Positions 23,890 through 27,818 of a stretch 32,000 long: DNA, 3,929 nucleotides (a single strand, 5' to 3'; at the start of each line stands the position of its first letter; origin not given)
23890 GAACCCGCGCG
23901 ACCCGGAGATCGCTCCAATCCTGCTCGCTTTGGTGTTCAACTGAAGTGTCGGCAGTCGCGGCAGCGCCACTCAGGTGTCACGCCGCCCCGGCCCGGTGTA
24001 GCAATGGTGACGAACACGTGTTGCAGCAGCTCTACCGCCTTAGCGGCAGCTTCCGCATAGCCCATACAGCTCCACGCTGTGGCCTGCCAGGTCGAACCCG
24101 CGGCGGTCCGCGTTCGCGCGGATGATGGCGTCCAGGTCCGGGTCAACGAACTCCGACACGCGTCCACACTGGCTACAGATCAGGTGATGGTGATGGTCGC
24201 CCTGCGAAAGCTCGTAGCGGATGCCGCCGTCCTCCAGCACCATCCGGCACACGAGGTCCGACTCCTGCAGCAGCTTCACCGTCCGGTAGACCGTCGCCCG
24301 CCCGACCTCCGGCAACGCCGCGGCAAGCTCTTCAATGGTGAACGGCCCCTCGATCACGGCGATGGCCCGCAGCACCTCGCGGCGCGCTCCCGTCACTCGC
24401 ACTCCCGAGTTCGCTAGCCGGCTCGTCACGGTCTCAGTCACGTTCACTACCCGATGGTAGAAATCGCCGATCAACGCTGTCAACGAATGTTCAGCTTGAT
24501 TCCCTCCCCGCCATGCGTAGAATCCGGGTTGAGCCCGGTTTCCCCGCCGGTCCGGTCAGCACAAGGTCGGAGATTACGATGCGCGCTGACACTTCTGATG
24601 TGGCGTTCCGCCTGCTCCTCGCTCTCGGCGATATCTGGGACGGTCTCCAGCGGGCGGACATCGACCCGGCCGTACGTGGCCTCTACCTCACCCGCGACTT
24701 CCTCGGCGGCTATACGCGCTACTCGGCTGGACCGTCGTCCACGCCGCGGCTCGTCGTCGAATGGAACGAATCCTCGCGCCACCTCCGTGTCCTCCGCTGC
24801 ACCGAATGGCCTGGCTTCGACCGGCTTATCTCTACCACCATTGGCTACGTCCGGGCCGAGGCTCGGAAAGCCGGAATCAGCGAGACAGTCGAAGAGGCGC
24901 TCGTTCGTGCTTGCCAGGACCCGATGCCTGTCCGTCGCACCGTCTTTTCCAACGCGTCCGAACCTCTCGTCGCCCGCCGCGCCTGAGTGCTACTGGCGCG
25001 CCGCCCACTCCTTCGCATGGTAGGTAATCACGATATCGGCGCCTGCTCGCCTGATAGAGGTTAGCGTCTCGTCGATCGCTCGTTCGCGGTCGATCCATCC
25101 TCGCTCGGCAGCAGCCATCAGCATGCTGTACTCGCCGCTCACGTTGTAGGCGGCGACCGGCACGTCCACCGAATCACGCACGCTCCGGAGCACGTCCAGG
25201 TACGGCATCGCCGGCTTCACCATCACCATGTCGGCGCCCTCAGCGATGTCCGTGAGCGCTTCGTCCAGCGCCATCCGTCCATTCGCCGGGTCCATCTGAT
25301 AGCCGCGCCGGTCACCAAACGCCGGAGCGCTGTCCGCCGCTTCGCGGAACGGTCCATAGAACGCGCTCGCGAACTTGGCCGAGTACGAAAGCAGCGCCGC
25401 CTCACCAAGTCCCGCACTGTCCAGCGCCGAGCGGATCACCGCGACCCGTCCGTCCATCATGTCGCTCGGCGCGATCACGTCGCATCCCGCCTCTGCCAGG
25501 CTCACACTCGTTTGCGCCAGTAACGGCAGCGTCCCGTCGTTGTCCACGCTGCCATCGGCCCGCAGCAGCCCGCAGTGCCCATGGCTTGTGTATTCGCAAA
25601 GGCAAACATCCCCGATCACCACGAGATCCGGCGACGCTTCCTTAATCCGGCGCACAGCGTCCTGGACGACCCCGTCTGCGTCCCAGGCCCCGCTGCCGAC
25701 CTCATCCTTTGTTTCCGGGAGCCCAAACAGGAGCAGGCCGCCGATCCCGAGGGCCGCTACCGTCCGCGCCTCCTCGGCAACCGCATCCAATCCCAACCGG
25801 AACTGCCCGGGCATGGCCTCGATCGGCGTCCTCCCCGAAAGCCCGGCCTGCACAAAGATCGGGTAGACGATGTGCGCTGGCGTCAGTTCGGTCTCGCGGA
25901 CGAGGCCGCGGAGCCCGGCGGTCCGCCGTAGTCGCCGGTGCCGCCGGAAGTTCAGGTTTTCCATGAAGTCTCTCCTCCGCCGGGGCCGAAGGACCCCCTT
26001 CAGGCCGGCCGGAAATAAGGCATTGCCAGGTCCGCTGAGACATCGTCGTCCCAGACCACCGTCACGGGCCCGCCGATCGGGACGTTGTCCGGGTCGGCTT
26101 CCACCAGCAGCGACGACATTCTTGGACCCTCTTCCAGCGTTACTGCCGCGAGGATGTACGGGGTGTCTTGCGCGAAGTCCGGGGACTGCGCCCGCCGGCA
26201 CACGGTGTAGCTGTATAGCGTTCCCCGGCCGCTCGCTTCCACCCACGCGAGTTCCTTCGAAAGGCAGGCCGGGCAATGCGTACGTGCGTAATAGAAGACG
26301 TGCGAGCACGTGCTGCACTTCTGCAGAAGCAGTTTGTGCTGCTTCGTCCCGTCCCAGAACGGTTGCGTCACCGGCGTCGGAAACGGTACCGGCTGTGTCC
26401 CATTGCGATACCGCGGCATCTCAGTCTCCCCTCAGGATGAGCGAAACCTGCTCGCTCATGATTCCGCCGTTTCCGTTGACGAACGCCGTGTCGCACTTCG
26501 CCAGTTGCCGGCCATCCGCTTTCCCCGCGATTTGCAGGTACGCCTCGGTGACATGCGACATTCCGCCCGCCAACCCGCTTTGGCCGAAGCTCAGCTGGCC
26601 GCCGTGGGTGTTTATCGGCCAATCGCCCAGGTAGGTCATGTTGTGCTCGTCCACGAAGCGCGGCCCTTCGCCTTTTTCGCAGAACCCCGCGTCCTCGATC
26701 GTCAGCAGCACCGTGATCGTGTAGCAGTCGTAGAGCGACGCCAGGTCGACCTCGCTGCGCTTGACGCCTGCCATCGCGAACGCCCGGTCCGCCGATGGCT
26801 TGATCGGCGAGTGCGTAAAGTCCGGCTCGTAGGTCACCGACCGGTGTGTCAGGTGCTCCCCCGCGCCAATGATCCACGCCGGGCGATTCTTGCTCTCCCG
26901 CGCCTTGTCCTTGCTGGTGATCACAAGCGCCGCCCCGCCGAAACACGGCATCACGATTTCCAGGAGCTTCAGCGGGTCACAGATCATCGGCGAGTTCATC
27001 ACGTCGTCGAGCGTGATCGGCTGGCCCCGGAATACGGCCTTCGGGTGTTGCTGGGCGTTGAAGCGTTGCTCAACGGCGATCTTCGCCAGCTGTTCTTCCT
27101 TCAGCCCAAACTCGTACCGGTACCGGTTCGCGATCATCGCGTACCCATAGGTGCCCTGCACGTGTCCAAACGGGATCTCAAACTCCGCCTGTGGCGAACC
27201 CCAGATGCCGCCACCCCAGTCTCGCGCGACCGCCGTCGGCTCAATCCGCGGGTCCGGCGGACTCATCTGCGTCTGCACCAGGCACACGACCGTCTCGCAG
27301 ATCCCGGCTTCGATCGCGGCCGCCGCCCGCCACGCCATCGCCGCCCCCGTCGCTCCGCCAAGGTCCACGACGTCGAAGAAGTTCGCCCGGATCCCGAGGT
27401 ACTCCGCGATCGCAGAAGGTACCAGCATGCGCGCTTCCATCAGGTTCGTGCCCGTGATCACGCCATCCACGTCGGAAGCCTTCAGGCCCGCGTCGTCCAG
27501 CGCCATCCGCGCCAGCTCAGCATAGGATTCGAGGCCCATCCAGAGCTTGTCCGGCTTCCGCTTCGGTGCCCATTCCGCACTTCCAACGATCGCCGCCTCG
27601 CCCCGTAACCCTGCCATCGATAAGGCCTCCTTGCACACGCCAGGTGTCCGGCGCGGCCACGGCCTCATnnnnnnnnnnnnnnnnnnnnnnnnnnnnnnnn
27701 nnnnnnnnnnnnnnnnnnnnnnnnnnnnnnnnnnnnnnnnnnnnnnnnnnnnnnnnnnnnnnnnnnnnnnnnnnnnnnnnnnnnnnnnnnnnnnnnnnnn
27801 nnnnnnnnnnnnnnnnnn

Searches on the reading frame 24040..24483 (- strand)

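Call 3: search_protein_families(library=pfam, proteins=[window:24040-24483:-], max_evalue=0.01)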
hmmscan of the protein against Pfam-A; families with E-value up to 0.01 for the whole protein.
window:24040-24483:- (147 aa): 5 families
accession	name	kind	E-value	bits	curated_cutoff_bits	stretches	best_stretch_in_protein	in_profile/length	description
PF01475.25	FUR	-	2.4e-28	99.1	23.1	1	26-140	2-121/121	Ferric uptake regulator family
PF12840.13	HTH_20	-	1.9e-07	31.4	27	1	33-78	5-48/51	Helix-turn-helix domain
PF25213.1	HVO_A0261_N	-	0.0013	19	35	1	33-80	12-56/86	HVO_A0261 N-terminal domain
PF01638.23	HxlR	-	0.0057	16.9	20.8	1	37-94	8-65/91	HxlR-like helix-turn-helix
PF12802.13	MarR_2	-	0.0085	16.7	27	0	31-80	4-52/61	MarR family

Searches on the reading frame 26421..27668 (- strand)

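Call 49: search_protein_families(library=pfam, proteins=[window:26421-27668:-], max_evalue=0.001)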
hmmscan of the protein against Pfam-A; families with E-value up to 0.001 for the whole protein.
window:26421-27668:- (415 aa): 2 families
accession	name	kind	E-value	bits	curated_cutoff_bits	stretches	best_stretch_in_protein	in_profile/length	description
PF22691.2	Thiolase_C_1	-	1.5e-49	167.8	28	1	270-412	1-142/144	Thiolase C-terminal domain-like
PF00108.29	Thiolase_N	-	2.9e-05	24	26.4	1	50-215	28-195/260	Thiolase, N-terminal domain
